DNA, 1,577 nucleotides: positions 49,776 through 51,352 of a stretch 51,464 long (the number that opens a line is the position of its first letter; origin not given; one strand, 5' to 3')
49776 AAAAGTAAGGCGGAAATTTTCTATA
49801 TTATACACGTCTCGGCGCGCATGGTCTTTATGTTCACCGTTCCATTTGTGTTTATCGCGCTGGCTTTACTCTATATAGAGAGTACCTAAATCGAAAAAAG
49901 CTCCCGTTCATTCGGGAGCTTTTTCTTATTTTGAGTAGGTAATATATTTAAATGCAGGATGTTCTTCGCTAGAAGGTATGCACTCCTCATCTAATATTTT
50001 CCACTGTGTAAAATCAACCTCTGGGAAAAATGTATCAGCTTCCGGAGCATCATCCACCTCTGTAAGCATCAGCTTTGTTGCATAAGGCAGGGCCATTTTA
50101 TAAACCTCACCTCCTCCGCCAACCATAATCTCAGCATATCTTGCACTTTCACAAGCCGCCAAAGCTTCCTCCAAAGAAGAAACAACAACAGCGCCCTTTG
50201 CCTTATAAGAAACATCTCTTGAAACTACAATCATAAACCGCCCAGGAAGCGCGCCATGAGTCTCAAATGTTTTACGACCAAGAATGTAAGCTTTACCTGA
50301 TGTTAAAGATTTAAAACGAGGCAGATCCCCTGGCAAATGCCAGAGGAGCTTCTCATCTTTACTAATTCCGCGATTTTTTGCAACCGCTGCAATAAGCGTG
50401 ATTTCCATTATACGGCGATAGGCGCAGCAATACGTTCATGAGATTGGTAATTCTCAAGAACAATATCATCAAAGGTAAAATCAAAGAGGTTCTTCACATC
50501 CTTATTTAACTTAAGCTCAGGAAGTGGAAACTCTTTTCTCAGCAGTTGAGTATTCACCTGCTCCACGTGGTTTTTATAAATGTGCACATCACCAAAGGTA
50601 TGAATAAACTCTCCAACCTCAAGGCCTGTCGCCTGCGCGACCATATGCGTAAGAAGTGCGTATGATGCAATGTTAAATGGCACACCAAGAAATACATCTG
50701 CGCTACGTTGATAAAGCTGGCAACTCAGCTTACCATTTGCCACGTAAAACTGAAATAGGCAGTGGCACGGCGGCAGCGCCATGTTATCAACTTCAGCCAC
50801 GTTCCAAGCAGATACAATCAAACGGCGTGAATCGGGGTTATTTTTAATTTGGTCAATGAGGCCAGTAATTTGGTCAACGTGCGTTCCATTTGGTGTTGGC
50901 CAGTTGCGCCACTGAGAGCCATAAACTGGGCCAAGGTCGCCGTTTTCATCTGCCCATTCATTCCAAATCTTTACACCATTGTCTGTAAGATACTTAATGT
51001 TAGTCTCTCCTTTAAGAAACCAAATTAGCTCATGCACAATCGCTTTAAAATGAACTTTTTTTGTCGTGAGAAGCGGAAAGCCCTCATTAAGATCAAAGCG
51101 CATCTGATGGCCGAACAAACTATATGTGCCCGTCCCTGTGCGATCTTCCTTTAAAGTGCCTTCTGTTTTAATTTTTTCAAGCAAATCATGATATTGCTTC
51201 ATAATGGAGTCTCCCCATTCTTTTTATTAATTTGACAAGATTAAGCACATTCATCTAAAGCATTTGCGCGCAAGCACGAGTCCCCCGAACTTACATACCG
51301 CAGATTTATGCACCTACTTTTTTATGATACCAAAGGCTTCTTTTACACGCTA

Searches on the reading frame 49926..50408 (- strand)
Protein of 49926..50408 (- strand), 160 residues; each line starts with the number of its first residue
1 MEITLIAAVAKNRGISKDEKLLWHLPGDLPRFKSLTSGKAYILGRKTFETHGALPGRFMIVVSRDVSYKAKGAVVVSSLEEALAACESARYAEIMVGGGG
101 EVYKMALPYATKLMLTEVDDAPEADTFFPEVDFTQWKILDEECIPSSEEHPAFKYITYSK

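Call 62: search_protein_families(library=pfam, proteins=[window:49926-50408:-], max_evalue=0.00001)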
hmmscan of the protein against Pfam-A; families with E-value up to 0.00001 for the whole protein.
window:49926-50408:- (160 aa): 1 family
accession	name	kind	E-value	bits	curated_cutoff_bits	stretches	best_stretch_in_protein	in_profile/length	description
PF00186.24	DHFR_1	-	6.3e-46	156.4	25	1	3-159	2-158/159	Dihydrofolate reductase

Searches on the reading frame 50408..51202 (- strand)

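Call 62: search_protein_families(library=pfam, proteins=[window:50408-51202:-], max_evalue=0.00001)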
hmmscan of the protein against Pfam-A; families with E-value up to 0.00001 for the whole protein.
window:50408-51202:- (264 aa): 1 family
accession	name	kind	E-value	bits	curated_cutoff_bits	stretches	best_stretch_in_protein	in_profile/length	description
PF00303.24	Thymidylat_synt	-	9.8e-130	431.9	24.3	1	2-264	1-266/266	Thymidylate synthase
